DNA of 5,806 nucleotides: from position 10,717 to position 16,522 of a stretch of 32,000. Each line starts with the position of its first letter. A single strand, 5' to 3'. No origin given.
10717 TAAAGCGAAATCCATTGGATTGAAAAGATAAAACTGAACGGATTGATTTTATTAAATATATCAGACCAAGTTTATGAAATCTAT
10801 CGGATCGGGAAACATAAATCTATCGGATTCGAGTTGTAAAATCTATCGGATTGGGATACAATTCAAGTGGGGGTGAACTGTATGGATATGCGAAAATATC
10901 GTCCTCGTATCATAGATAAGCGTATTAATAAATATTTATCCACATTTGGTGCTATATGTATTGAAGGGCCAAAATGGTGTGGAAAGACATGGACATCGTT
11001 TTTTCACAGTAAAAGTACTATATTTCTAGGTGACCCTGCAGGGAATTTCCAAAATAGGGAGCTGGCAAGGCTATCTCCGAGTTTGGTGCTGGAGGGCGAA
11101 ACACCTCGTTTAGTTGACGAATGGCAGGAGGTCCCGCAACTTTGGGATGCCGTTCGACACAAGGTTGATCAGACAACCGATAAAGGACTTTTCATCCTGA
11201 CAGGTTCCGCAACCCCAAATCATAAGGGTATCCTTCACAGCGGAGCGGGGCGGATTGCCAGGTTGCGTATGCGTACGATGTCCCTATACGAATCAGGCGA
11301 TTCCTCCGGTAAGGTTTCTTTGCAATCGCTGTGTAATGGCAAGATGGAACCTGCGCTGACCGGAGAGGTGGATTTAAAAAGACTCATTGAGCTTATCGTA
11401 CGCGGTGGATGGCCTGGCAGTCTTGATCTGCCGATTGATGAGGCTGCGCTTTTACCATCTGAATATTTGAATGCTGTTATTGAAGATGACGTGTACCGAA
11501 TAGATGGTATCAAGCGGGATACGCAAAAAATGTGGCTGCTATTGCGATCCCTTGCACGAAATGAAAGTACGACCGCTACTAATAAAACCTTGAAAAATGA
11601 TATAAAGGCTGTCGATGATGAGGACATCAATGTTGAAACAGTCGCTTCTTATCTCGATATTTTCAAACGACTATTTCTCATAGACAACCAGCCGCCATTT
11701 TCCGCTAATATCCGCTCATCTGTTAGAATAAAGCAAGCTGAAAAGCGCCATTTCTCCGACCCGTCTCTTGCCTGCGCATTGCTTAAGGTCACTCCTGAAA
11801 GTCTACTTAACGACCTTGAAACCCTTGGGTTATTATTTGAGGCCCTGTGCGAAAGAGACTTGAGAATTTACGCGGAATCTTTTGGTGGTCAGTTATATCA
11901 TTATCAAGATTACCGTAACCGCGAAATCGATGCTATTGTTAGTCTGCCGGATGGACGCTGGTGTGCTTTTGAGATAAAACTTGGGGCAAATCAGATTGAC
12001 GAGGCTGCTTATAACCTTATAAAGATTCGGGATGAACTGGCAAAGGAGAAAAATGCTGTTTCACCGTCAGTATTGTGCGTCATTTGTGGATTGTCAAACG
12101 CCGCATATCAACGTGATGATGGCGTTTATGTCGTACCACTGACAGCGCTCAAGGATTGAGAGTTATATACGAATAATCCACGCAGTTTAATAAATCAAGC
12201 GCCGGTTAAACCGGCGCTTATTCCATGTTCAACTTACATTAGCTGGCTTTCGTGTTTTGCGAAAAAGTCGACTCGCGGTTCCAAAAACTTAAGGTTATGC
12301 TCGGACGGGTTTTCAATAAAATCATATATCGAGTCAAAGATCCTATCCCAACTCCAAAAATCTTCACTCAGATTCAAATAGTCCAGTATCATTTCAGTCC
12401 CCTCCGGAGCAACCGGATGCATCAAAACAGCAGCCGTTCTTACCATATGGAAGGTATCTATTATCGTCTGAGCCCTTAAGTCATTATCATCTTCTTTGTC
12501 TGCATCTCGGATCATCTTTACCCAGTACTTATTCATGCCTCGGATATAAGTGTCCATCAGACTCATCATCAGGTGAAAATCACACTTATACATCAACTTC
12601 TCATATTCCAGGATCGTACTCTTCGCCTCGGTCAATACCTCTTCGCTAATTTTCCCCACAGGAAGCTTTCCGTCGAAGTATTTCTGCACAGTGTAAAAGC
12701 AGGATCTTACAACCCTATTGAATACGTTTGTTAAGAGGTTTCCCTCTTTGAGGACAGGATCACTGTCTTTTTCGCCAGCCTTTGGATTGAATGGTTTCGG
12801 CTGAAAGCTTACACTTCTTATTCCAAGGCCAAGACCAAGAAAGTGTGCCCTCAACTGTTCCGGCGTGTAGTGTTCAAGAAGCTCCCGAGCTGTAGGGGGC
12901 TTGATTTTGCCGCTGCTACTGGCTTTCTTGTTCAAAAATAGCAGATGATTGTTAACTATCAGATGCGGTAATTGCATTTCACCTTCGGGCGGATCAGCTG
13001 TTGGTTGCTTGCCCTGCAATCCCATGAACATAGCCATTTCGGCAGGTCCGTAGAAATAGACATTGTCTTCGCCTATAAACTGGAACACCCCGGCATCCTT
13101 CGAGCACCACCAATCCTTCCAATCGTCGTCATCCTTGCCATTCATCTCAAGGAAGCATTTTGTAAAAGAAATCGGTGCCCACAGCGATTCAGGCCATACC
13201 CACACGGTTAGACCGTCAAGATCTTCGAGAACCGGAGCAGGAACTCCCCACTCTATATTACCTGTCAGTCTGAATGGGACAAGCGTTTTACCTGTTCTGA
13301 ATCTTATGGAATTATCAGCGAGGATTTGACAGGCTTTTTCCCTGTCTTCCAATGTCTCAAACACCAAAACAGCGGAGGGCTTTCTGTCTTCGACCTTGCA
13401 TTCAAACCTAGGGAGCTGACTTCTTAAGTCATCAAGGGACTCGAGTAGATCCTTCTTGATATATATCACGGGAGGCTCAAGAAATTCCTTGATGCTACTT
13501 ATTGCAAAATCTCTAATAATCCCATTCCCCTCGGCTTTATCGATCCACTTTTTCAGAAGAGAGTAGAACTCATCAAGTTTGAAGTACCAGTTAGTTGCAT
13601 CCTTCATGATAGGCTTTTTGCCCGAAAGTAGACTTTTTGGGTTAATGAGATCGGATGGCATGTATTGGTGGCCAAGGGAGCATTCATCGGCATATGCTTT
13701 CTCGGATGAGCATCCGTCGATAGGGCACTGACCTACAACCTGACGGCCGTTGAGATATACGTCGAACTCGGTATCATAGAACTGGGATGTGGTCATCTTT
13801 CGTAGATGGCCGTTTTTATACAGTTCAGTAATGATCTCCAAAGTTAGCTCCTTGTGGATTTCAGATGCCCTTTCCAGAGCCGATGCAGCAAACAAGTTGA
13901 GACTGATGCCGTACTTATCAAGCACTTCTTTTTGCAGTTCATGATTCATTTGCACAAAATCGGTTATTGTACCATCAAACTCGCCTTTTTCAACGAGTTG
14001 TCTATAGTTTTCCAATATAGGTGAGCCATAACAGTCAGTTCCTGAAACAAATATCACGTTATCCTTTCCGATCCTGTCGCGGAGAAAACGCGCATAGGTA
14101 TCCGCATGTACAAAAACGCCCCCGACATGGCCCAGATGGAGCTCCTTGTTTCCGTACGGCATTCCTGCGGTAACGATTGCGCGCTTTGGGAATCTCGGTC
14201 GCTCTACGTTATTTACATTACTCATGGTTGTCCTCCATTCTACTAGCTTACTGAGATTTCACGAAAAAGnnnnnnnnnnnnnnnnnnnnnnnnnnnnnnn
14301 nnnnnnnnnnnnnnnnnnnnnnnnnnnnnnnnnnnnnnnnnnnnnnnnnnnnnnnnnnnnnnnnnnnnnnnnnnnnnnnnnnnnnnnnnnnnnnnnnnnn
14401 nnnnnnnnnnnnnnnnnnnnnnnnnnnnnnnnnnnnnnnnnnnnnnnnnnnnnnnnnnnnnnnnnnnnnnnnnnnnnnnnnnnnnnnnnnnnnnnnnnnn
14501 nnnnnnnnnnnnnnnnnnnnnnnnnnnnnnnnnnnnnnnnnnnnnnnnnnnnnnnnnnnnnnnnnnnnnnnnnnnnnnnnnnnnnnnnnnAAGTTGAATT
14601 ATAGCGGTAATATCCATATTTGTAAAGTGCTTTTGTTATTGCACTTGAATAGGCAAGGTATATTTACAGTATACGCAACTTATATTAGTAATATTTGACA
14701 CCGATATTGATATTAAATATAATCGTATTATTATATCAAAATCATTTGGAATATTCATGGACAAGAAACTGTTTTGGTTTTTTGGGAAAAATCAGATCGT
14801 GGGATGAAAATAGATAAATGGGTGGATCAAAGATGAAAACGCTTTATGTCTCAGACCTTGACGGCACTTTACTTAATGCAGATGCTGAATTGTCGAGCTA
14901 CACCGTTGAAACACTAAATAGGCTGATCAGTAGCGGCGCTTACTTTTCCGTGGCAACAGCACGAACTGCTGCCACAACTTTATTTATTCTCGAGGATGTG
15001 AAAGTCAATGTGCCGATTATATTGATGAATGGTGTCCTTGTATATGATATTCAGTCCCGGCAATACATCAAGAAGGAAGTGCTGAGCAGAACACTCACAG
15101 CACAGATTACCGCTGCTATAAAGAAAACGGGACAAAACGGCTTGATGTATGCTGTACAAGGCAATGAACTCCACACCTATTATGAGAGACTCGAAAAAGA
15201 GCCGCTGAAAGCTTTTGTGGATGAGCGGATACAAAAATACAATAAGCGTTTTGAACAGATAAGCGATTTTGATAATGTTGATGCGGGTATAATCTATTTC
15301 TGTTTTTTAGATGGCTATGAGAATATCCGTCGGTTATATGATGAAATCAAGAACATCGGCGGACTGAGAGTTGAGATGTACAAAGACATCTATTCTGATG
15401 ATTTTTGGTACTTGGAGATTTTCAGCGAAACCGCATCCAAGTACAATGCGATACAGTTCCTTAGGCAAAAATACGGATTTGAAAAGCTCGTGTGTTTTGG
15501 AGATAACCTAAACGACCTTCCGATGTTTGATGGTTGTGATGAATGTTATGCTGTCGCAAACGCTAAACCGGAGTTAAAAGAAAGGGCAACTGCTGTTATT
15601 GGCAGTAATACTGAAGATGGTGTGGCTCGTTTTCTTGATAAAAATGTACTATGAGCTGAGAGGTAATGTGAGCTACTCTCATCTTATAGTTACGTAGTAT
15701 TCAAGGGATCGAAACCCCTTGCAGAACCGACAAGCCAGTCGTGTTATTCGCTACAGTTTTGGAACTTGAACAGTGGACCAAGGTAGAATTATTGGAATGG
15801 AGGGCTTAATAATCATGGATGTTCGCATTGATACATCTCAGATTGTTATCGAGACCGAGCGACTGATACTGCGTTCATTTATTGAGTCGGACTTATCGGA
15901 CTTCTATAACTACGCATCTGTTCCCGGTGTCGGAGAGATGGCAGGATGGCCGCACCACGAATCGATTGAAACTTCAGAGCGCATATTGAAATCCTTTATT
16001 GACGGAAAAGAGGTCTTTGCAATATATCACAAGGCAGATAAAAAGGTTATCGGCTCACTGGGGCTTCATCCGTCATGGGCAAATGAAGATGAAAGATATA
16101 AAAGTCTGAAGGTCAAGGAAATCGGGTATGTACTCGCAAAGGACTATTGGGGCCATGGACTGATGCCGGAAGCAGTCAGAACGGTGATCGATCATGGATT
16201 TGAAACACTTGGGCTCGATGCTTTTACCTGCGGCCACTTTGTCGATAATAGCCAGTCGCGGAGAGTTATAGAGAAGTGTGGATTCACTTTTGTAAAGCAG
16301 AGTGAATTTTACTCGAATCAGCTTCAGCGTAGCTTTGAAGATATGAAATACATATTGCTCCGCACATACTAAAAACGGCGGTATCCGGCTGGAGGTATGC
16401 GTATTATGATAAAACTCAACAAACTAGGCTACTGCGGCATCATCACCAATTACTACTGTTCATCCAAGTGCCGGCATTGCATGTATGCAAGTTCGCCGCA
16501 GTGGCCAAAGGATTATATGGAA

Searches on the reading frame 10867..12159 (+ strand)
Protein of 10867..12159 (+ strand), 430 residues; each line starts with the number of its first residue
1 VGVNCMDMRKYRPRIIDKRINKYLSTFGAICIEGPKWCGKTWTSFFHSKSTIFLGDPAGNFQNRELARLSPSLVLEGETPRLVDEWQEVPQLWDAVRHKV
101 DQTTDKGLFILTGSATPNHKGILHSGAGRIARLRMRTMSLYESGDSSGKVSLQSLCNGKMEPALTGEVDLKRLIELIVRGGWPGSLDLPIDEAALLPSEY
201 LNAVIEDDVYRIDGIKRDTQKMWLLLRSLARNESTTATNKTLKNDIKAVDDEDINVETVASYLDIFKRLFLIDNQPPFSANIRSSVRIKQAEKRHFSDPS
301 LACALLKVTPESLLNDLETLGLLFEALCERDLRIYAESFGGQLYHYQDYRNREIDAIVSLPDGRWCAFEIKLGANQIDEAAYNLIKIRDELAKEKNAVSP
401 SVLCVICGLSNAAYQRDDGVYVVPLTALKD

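Call 80: search_protein_families(library=pfam, proteins=[window:10867-12159:+], max_evalue=0.00001)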
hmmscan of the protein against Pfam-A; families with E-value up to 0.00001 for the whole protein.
window:10867-12159:+ (430 aa): 2 families
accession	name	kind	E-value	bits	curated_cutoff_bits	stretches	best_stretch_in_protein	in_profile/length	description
PF13635.12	DUF4143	-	1.3e-31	110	28.1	1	206-372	1-159/160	Domain of unknown function (DUF4143)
PF13173.12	AAA_14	-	1.8e-10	41.4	27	1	29-142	4-127/129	AAA domain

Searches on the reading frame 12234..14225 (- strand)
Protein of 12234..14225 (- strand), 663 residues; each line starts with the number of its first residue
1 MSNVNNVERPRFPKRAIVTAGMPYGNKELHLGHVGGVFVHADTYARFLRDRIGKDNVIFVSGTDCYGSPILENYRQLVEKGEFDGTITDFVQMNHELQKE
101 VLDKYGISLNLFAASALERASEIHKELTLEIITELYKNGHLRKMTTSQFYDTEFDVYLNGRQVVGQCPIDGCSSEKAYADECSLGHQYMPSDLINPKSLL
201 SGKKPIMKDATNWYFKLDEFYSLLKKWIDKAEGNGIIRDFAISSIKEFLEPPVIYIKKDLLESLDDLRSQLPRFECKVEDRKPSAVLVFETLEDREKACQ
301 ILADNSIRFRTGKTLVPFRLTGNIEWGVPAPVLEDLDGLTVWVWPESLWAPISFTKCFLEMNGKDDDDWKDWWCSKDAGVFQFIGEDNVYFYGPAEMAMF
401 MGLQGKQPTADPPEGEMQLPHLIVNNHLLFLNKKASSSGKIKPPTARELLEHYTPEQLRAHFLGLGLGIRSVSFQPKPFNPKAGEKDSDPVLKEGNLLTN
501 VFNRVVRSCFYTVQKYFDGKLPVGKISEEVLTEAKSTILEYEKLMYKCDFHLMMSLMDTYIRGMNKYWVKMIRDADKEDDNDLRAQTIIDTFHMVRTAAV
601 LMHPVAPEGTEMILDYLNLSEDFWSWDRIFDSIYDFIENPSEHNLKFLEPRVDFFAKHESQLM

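Call 6: search_protein_families(library=pfam, proteins=[window:12234-14225:-])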
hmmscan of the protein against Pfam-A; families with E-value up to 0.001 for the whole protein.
window:12234-14225:- (663 aa): 2 families
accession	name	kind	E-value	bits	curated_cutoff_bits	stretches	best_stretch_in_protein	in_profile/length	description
PF09334.17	tRNA-synt_1g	-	4.5e-64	217.1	20.1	2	17-250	2-219/391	tRNA synthetases class I (M)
PF08264.19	Anticodon_1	-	0.0007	19.9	25.1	1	529-614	3-87/148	Anticodon-binding domain of tRNA ligase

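Call 7: search_protein_families(library=ncbifam, proteins=[window:12234-14225:-])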
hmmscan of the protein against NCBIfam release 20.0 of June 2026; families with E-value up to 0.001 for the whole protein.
window:12234-14225:- (663 aa): 11 families
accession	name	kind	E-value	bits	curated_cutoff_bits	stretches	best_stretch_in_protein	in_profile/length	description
NF001100.0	PRK00133.1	equivalog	6.2e-71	239.8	587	2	14-249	5-223/676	methionine--tRNA ligase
TIGR00398.1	metG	equivalog_domain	9.9e-56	189.5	336.35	2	17-234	2-205/530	methionine--tRNA ligase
NF008900.0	PRK12267.1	equivalog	6.9e-22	77.7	598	2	323-629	210-488/648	methionine--tRNA ligase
NF008863.0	PRK11893.2-5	equivalog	2.1e-19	69.5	551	1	13-227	4-207/531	methionine--tRNA ligase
NF008861.0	PRK11893.2-3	equivalog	1.5e-11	43.6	633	1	15-198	6-179/496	methionine--tRNA ligase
NF008859.0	PRK11893.2-1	equivalog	2.3e-11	43.3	553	1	14-226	2-201/498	methionine--tRNA ligase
NF008957.0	PRK12300.1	subfamily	2.4e-07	29.1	677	1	14-102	32-114/946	leucine--tRNA ligase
NF009687.0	PRK13208.1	equivalog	1e-06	27.3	738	0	23-151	47-177/801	valine--tRNA ligase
TIGR00422.1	valS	equivalog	4.6e-06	24.9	612.1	0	19-108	38-134/863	valine--tRNA ligase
TIGR00392.1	ileS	equivalog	7.5e-05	21.1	621.4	0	530-621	700-793/861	isoleucine--tRNA ligase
TIGR00396.1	leuS_bact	equivalog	0.00017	19.8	548.4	1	16-167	31-174/843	leucine--tRNA ligase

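Call 65: list_cluster_members(proteins=[P0001, window:12234-14225:-])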
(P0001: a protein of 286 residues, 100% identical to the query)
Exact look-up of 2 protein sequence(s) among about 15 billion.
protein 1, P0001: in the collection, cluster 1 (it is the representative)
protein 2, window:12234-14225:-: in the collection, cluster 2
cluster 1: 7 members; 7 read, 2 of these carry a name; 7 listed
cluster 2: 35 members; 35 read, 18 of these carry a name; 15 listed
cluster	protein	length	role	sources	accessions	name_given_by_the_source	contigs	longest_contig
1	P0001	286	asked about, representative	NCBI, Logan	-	-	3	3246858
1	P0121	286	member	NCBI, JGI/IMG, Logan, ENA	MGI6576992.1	MAG: prephenate dehydrogenase [Eubacteriales bacterium] | prephenate dehydrogenase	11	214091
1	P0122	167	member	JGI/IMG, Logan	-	prephenate dehydrogenase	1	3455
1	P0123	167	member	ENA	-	-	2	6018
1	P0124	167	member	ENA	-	-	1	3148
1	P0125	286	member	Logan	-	-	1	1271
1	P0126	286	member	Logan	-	-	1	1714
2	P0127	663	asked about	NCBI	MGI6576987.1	MAG: class I tRNA ligase family protein [Eubacteriales bacterium]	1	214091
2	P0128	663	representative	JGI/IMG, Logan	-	methionyl-tRNA synthetase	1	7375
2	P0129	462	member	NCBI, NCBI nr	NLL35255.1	MAG: class I tRNA ligase family protein, partial [Clostridiales bacterium] | class I tRNA ligase family protein [Clostridiales bacterium]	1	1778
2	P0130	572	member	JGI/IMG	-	methionyl-tRNA synthetase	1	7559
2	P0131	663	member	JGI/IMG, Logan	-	methionyl-tRNA synthetase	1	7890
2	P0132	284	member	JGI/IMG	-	methionyl-tRNA synthetase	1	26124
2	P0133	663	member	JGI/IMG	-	methionyl-tRNA synthetase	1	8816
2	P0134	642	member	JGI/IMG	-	methionyl-tRNA synthetase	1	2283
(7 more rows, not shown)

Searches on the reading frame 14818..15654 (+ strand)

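Call 6: search_protein_families(library=pfam, proteins=[window:14818-15654:+])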
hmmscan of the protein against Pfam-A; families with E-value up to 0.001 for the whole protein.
window:14818-15654:+ (278 aa): 2 families
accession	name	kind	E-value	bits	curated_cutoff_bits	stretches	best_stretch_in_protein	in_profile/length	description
PF08282.18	Hydrolase_3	-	7.2e-51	173.8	20.9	1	11-273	2-255/255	haloacid dehalogenase-like hydrolase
PF05116.19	S6PP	-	2.9e-12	47.2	20.3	1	182-254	144-214/247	Sucrose-6F-phosphate phosphohydrolase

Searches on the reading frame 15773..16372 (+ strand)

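Call 6: search_protein_families(library=pfam, proteins=[window:15773-16372:+])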
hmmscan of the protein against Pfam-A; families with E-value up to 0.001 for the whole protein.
window:15773-16372:+ (199 aa): 2 families
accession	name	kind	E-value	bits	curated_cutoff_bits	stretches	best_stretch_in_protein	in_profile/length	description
PF13302.13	Acetyltransf_3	-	1.1e-27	97.9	25.4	1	30-172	1-138/138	Acetyltransferase (GNAT) domain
PF00583.31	Acetyltransf_1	-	5.6e-12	46.4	20.7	1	60-171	13-116/116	Acetyltransferase (GNAT) family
